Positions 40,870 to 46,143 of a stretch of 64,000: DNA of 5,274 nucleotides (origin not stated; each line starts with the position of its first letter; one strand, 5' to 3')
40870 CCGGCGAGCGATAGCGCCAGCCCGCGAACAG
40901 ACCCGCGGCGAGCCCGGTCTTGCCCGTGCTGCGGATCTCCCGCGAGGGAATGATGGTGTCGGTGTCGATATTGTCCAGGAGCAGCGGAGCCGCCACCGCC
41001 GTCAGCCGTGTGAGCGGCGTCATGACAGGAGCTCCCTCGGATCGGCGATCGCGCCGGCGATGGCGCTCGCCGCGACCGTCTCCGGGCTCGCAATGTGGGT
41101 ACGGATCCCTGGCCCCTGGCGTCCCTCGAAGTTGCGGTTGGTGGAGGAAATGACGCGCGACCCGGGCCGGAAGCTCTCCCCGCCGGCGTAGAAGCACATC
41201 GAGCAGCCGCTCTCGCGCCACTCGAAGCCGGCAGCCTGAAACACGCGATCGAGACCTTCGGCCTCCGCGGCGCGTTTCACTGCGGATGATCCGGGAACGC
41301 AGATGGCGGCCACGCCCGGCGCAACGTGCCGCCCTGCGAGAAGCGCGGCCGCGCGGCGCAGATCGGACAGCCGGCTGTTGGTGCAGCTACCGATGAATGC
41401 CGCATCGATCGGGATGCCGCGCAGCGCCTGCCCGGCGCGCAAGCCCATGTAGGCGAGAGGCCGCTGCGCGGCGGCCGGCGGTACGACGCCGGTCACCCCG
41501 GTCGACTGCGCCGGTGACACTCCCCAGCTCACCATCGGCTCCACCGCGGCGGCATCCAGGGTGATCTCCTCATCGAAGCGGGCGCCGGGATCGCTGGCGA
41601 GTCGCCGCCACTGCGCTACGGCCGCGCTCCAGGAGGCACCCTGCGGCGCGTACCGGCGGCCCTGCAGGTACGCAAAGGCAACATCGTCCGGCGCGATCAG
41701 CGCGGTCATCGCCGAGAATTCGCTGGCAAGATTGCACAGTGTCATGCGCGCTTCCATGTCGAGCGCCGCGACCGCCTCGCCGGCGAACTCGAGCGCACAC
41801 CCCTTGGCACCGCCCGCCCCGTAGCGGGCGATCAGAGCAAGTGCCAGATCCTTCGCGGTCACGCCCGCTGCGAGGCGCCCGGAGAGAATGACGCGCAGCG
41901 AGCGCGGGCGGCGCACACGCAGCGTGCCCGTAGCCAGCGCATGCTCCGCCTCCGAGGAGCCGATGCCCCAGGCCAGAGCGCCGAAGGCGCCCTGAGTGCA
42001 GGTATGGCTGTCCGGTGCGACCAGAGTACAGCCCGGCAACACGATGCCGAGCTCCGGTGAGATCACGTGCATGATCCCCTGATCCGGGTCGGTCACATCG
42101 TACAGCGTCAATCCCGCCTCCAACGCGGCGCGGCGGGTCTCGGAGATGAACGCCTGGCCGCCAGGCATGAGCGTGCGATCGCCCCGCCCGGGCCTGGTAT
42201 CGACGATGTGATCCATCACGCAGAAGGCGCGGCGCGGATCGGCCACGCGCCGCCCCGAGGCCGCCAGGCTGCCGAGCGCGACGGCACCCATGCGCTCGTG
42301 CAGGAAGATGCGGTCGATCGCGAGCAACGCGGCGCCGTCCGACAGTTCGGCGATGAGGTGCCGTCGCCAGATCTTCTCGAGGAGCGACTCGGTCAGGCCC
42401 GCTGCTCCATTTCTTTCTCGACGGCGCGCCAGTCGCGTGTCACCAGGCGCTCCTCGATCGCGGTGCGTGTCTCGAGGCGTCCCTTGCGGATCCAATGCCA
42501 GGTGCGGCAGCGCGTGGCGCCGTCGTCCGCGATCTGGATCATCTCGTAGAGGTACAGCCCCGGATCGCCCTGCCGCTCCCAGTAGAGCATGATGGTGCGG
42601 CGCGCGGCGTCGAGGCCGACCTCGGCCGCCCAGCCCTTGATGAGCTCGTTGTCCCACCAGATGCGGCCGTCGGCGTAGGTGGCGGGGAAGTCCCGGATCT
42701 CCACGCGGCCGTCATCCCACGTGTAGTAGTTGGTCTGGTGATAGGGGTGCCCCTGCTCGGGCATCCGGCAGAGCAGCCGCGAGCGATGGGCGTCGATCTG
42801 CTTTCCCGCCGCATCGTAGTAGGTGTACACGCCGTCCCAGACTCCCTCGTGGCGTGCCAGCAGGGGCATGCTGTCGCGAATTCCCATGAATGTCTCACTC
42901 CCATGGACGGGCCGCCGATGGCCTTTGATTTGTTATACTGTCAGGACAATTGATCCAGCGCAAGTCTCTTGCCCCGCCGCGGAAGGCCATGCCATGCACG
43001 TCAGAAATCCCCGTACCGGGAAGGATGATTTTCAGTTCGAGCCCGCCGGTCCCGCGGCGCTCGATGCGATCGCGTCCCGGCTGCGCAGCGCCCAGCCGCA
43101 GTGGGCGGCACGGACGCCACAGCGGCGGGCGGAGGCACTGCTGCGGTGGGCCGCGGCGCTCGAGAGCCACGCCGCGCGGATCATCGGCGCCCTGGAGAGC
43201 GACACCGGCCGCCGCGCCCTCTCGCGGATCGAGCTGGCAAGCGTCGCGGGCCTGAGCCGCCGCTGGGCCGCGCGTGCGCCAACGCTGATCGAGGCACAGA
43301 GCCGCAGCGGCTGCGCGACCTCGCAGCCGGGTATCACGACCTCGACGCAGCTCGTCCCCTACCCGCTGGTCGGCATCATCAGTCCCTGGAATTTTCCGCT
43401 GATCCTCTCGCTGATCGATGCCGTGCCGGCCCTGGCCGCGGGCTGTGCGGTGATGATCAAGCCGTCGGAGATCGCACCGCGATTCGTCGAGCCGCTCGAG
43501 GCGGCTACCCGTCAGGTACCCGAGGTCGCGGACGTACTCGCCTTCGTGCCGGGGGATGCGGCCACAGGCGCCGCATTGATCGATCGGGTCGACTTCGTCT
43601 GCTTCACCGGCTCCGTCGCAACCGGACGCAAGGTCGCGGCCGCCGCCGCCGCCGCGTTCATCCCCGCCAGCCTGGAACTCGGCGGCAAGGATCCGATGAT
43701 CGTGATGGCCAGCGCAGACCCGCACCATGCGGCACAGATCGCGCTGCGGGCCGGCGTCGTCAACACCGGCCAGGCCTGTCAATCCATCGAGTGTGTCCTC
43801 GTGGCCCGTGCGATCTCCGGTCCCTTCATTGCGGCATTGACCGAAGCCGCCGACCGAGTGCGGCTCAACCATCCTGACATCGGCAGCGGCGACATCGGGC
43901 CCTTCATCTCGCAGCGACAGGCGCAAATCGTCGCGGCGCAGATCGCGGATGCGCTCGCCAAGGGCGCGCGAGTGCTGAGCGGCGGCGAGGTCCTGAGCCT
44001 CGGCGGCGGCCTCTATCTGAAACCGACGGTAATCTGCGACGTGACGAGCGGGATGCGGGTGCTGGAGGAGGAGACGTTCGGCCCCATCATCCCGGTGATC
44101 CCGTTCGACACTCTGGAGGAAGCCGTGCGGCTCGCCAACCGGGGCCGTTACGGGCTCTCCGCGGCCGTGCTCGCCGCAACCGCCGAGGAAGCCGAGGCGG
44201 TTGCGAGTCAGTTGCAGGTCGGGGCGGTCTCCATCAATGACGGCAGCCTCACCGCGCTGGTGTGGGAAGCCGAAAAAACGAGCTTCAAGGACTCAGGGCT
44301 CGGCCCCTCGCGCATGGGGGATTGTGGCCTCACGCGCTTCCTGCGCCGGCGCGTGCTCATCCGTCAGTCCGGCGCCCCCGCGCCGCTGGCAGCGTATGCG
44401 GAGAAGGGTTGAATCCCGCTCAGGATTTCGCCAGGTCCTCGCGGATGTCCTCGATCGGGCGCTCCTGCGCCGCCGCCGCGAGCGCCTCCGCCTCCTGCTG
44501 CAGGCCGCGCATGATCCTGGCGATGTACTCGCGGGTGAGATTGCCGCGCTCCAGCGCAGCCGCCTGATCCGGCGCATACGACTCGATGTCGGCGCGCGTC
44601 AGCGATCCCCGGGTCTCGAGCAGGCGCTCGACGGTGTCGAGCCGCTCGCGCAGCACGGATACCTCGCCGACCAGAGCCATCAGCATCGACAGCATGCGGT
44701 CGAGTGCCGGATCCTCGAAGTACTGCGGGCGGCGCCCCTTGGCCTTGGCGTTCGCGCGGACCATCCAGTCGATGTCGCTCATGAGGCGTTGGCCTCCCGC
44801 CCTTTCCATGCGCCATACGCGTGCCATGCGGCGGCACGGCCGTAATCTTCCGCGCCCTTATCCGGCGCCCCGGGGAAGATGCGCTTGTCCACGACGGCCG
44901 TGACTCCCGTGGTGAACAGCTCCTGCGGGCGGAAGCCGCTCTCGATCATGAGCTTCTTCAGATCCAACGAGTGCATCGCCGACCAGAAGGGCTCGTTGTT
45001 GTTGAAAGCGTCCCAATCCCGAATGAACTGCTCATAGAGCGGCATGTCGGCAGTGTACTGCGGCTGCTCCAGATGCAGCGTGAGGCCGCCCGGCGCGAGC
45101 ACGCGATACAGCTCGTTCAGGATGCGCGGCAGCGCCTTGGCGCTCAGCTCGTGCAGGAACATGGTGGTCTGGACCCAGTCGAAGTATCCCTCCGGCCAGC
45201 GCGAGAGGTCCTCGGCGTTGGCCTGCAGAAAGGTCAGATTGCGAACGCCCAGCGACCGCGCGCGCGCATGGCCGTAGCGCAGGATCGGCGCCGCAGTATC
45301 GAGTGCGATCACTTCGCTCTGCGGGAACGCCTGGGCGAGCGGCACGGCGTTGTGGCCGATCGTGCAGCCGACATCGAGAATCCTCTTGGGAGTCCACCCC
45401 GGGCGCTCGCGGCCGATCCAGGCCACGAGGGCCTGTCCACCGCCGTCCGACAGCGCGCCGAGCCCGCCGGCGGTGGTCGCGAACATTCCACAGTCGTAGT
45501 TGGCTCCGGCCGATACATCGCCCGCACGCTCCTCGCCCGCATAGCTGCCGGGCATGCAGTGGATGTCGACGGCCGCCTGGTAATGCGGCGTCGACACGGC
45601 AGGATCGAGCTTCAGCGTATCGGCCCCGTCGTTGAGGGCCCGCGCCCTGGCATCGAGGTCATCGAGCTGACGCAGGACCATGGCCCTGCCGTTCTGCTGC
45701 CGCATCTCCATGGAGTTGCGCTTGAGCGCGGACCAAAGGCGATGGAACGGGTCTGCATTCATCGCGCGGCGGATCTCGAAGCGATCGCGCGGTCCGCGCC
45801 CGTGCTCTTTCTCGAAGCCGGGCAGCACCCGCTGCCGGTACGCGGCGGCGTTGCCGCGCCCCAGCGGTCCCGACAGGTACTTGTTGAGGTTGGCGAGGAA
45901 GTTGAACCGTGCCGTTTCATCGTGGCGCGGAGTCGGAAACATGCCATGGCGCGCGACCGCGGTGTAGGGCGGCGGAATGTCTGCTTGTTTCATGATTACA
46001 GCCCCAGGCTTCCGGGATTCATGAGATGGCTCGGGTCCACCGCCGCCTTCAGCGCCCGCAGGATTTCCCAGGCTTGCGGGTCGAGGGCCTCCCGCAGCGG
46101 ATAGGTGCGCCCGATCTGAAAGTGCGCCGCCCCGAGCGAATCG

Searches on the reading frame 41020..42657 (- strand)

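Call 26: search_protein_families(library=pfam, proteins=[window:41020-42657:-], max_evalue=0.0001)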
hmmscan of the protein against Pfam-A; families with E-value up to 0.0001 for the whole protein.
window:41020-42657:- (545 aa): 1 family
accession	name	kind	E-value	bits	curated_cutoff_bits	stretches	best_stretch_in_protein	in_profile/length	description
PF00330.25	Aconitase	-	4.1e-142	474.9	28.7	1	94-535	1-463/463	Aconitase family (aconitate hydratase)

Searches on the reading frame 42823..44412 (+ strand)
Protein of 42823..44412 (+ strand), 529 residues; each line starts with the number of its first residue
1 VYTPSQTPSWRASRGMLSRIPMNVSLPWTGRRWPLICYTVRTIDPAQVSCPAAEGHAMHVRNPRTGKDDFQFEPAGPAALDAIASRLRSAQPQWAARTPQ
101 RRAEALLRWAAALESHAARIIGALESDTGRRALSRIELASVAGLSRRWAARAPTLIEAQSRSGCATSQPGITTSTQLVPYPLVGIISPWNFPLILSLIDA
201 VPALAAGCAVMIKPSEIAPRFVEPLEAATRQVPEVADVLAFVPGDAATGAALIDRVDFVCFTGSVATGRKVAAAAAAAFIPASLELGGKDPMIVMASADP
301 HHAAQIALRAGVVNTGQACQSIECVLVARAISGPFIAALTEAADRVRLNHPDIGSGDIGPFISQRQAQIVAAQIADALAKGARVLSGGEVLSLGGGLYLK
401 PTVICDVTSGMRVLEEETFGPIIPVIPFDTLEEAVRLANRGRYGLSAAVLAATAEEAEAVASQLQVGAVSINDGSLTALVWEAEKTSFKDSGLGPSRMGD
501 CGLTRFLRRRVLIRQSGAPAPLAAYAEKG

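Call 26: search_protein_families(library=pfam, proteins=[window:42823-44412:+], max_evalue=0.0001)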
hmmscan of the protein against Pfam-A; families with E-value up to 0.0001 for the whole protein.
window:42823-44412:+ (529 aa): 1 family
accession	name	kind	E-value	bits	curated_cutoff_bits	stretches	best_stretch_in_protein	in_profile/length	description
PF00171.27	Aldedh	-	1.3e-104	350.8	23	1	56-509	7-458/461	Aldehyde dehydrogenase family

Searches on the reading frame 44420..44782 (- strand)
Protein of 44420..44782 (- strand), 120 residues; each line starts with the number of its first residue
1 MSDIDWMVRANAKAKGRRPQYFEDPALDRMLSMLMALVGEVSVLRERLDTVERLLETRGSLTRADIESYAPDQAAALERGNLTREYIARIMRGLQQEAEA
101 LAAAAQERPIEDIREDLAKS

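Call 13: search_protein_families(library=pfam, proteins=[window:44420-44782:-], max_evalue=1)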
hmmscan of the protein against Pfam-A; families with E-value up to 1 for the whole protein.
window:44420-44782:- (120 aa): 0 families

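Call 14: search_protein_families(library=ncbifam, proteins=[window:44420-44782:-], max_evalue=1)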
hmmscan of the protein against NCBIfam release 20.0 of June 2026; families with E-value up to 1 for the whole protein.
window:44420-44782:- (120 aa): 1 family
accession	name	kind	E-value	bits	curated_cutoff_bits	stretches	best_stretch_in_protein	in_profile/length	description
TIGR02976.1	phageshock_pspB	equivalog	0.019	15.2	51.7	1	31-58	41-68/75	envelope stress response membrane protein PspB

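Call 71: find_related_loci(query=A7, collection=metagenome_contigs, flank=3000)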
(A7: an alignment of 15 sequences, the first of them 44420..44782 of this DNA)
Query A7 (120 aa) in metagenome_contigs; peptide patterns used: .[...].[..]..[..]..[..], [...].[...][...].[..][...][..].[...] (x = any residue, [..] = any of these).
600 stretches matched a pattern (row limit reached: there are more); 430 encode a relative of the query (tblastn E <= 1e-3); the best 80 are kept; 80 distinct loci.
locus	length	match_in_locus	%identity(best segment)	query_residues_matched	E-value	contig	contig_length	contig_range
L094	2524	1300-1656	89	1-120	4e-61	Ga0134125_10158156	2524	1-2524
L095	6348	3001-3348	68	3-120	3e-49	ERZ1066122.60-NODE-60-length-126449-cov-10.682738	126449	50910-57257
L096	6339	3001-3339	69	1-113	5e-49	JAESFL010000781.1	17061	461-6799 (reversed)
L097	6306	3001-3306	75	1-101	4e-48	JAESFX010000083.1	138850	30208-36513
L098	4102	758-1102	66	1-117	1e-47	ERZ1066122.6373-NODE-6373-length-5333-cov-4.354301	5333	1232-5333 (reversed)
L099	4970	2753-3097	66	1-117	1e-47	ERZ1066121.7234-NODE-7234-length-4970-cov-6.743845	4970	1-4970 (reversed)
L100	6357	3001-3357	66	1-119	1e-47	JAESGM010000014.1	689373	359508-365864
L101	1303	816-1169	64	1-120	1e-49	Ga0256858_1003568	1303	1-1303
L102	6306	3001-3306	75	1-101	3e-47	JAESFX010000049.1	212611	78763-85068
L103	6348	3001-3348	65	3-120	2e-47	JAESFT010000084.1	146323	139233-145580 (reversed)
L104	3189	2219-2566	66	3-120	2e-47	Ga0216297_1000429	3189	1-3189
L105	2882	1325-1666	66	3-117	4e-47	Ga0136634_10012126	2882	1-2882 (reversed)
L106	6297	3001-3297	76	3-101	7e-47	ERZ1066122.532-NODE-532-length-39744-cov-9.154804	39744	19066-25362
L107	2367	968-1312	65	1-117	5e-46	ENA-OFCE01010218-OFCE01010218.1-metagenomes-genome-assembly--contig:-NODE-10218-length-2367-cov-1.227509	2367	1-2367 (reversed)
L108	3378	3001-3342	64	4-119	1e-45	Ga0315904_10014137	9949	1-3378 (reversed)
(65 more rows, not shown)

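Call 83: search_protein_families(library=padloc, proteins=[window:44420-44782:-], max_evalue=0.01)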
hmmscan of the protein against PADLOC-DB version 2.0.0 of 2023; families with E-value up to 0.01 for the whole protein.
window:44420-44782:- (120 aa): 0 families

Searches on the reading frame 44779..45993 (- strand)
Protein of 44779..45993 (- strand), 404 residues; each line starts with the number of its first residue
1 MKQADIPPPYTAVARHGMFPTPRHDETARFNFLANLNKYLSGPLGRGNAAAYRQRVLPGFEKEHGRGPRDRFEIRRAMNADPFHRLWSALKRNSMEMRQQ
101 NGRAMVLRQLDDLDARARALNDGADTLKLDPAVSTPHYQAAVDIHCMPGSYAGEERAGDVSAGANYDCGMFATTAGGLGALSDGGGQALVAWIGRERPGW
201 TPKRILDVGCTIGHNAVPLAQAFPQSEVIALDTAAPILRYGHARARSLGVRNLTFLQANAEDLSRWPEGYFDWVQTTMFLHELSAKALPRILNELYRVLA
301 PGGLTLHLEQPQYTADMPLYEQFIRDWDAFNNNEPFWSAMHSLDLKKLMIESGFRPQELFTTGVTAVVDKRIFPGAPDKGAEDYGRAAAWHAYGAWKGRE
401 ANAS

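Call 13: search_protein_families(library=pfam, proteins=[window:44779-45993:-], max_evalue=1)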
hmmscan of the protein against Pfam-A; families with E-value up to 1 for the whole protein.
window:44779-45993:- (404 aa): 15 families
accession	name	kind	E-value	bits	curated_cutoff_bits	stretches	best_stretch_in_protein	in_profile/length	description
PF13649.12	Methyltransf_25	-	7.3e-19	68.7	27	1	205-303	1-97/97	Methyltransferase domain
PF08241.18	Methyltransf_11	-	3e-15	57.1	21.2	1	206-304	1-92/95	Methyltransferase domain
PF13847.12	Methyltransf_31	-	6.1e-13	49.1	27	1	203-306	5-108/145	Methyltransferase domain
PF01209.24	Ubie_methyltran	-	1.2e-12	48.1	20.1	1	201-322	47-164/233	ubiE/COQ5 methyltransferase family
PF08242.18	Methyltransf_12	-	2.1e-12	48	30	1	206-304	1-97/98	Methyltransferase domain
PF13489.12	Methyltransf_23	-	1.1e-10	41.9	27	1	201-357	22-162/164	Methyltransferase domain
PF02390.23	Methyltransf_4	-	1.1e-06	28.6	24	1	205-262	5-63/173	Putative methyltransferase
PF24675.1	NpmA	-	0.00035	20.4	60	1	205-275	27-101/214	16S rRNA (adenine(1408)-N(1))-methyltransferase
PF05175.20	MTS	-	0.00047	20.3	23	1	183-306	17-137/170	Methyltransferase small domain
PF03848.20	TehB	-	0.0052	16.7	20.4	1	202-319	31-143/193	Tellurite resistance protein TehB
PF02527.21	GidB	-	0.0082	16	27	1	204-273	51-118/184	rRNA small subunit methyltransferase G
PF00891.24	Methyltransf_2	-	0.069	12.9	22.3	1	204-306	65-163/210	O-methyltransferase domain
PF20922.3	Anamorsin_N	-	0.082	13.1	27.1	1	263-314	44-93/163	Anamorsin, N-terminal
PF01135.25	PCMT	-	0.18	11.9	20.3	1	203-258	75-131/210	Protein-L-isoaspartate(D-aspartate) O-methyltransferase (PCMT)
PF09243.16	Rsm22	-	0.31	10.9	23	1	195-257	28-91/275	Mitochondrial small ribosomal subunit Rsm22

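Call 14: search_protein_families(library=ncbifam, proteins=[window:44779-45993:-], max_evalue=1)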
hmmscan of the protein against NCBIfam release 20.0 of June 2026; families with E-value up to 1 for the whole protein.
window:44779-45993:- (404 aa): 52 families (the best 25 are shown)
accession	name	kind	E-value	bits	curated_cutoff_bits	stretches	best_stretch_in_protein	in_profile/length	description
NF043040.1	corrin_prot_MT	hypoth_equivalog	1.8e-14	53.7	180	1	164-304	13-144/216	corrinoid protein-associated methyltransferase CpaM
TIGR01934.1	MenG_MenH_UbiE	subfamily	1.1e-10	41.2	158.35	1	201-315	39-149/223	ubiquinone/menaquinone biosynthesis methyltransferase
NF001240.0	PRK00216.1-1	equivalog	1.9e-10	40.2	378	1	203-312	65-173/251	bifunctional demethylmenaquinone methyltransferase/2-methoxy-6-polyprenyl-1,4-benzoquinol methylase UbiE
TIGR02072.1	BioC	equivalog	1.9e-09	37.7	184.95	1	187-306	21-131/244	malonyl-ACP O-methyltransferase BioC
NF052510.1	methyltran_MpqE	exception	3.9e-09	36.2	335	1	203-313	48-159/234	methyl-plastoquinone biosynthesis methyltransferase MpqE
TIGR02752.1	MenG_heptapren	equivalog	8.4e-09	35.3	419.85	1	203-322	47-162/231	demethylmenaquinone methyltransferase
NF001243.0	PRK00216.1-4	equivalog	1.4e-08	34.4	235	1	203-322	49-164/237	demethylmenaquinone methyltransferase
NF001244.0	PRK00216.1-5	equivalog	2.8e-08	33.4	216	1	202-313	49-159/236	bifunctional demethylmenaquinone methyltransferase/2-methoxy-6-polyprenyl-1,4-benzoquinol methylase UbiE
NF001242.0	PRK00216.1-3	equivalog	3.6e-08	33.1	351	1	203-316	72-184/258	bifunctional demethylmenaquinone methyltransferase/2-methoxy-6-polyprenyl-1,4-benzoquinol methylase UbiE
NF041536.1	ArsM_DUF2284_UU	exception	6.7e-08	31.3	575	1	203-310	78-183/459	arsenite methyltransferase/DUF2284 domain selenoprotein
NF041537.1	ArsM_AhpD_UU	exception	1.3e-07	30.7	510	1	203-310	78-183/345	arsenite methyltransferase/AhpD domain selenoprotein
NF040539.1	AST_met_ArsM_2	exception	5.6e-07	29.7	240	1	203-307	58-163/262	putative arsinothricin biosynthesis methyltransferase ArsM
NF047649.1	MTase_UXPK_star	exception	8e-07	28.4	460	1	203-307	79-181/283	methyltransferase/UXPK-star double selenoprotein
NF045825.1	FAmtase_mtf2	equivalog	2.4e-06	26.9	400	1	202-310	59-161/248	fatty-acid O-methyltransferase Mtf2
NF008405.0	PRK11207.1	equivalog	4.6e-06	26.2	218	1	202-323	31-147/198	tellurite resistance methyltransferase TehB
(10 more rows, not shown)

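Call 46: search_dna_similar(query=window:44779-45993:-, collection=plasmids, mode=protein, max_evalue=1e-30, max_rows=30)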
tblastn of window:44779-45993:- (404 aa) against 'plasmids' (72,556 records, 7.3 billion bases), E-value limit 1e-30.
Records with a match: 8; places in all: 23; records where one place covers at least 80% of the query: 8.
Best place of each record, by identity: <60% 8.
By first word of the organism name: Novosphingobium 6; Sphingobium 1; Sphingomonas 1.
By predicted mobility (MOB-suite, as given by PLSDB): non-mobilizable 4; conjugative 3; mobilizable 1.
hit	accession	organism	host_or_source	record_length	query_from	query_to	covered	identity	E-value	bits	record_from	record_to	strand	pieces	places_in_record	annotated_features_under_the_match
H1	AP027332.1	Sphingobium sp. TomTYG65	-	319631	7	395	96%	54.2%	4e-121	394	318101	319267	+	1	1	hypothetical protein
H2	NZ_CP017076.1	Novosphingobium resinovorum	single cell,soil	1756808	5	395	97%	54.0%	5e-122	396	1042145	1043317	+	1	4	none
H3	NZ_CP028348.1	Novosphingobium sp. THN1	cell culture,surface water of Lake Taihu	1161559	5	395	96%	54.0%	1e-102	400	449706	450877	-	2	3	record has no annotation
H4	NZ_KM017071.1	Sphingomonas sp. JE1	-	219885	7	395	96%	53.7%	4e-120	390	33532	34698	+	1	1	class I SAM-dependent methyltransferase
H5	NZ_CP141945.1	Novosphingobium sp. RL4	Rheum palmatum L.,Single ...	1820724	5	395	97%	53.2%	1e-117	384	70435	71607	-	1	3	none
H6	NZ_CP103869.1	Novosphingobium humi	pure culture,soil biofilm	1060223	5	395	97%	53.1%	4e-114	373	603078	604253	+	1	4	none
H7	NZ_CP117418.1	Novosphingobium humi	Single cell,Soil from military shooting ...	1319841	5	395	97%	53.1%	5e-114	373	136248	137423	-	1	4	none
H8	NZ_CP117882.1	Novosphingobium sp. KACC 22771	Single cell,soil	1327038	5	395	97%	53.1%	1e-112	369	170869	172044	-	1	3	none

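Call 47: get_annotated_region(hit=H4, flank=9000)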
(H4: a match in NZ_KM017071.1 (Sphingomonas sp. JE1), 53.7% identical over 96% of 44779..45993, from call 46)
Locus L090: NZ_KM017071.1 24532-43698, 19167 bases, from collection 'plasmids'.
description: Sphingomonas sp. JE1 plasmid pJE1, complete sequence
organism: Sphingomonas sp. JE1 (NCBI taxid 1628059)
taxonomy: Bacteria; Pseudomonadota; Alphaproteobacteria; Sphingomonadales; Sphingomonadaceae; Sphingomonas; Sphingomonas sp. JE1
host: -; source: -; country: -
typing (MOB-suite, as given by PLSDB): mobilizable; relaxase MOBP
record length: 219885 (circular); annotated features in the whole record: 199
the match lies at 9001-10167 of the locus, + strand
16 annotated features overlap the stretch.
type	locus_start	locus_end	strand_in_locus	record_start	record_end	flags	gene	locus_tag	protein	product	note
CDS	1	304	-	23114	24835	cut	-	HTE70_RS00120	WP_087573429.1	alpha/beta hydrolase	-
CDS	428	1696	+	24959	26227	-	-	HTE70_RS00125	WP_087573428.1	MFS transporter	GO:0055085 - transmembrane transport [Evidence IEA]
CDS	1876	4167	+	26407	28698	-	-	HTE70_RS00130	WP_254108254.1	TonB-dependent receptor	-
CDS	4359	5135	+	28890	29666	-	-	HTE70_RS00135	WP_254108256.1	GntR family transcriptional regulator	-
CDS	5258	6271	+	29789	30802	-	-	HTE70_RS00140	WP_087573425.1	NAD(P)-dependent alcohol dehydrogenase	-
CDS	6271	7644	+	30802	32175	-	-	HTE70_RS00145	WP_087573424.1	MmgE/PrpD family protein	-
CDS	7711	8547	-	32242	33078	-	-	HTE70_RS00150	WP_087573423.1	SDR family NAD(P)-dependent oxidoreductase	-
CDS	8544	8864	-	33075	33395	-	-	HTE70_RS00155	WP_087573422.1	REDY-like protein HapK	-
CDS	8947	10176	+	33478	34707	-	-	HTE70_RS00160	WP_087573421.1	class I SAM-dependent methyltransferase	-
CDS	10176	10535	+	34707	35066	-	-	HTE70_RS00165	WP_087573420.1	hypothetical protein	-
CDS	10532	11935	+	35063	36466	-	-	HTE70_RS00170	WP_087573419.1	FAD-dependent oxidoreductase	-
CDS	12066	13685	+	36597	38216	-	-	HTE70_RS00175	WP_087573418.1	FAD-binding oxidoreductase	-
CDS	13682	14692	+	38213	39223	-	-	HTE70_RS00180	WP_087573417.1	zinc-binding dehydrogenase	-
CDS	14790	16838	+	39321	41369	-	-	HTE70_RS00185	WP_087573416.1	hydantoinase/oxoprolinase family protein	-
CDS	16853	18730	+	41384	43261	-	-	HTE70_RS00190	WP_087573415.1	hydantoinase B/oxoprolinase family protein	-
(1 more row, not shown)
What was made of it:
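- Tried and rejected: Plasmid pJE1 and other annotated records call the two genes 'class I SAM-dependent methyltransferase' and 'hypothetical protein' (call 47).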

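Call 48: get_annotated_region(hit=H2, flank=9000)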
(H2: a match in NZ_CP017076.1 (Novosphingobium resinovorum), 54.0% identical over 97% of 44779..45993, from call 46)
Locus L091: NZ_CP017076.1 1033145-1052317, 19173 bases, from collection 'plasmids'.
description: Novosphingobium resinovorum strain SA1 plasmid pSA1
organism: Novosphingobium resinovorum (NCBI taxid 158500)
taxonomy: Bacteria; Pseudomonadota; Alphaproteobacteria; Sphingomonadales; Sphingomonadaceae; Novosphingobium; Novosphingobium resinovorum
host: -; source: single cell,soil; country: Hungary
typing (MOB-suite, as given by PLSDB): conjugative; relaxase MOBP; mating-pair formation MPF_T
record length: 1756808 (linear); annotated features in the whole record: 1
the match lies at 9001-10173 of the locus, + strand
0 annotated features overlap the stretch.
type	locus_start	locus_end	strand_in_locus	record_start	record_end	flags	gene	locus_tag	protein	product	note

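Call 52: search_protein_families(library=ncbifam, proteins=[L090:8544-8864:-], max_evalue=0.1)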
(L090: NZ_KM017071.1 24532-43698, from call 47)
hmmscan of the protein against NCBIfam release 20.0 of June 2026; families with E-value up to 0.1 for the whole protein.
L090:8544-8864:- (106 aa): 0 families

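Call 83: search_protein_families(library=padloc, proteins=[window:44779-45993:-], max_evalue=0.01)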
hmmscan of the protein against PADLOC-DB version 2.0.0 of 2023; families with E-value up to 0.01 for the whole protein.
window:44779-45993:- (404 aa): 1 family
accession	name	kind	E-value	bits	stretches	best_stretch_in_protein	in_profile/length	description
PDLC04134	mad2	-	6.9e-15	52.8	1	201-325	291-411/492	mads_2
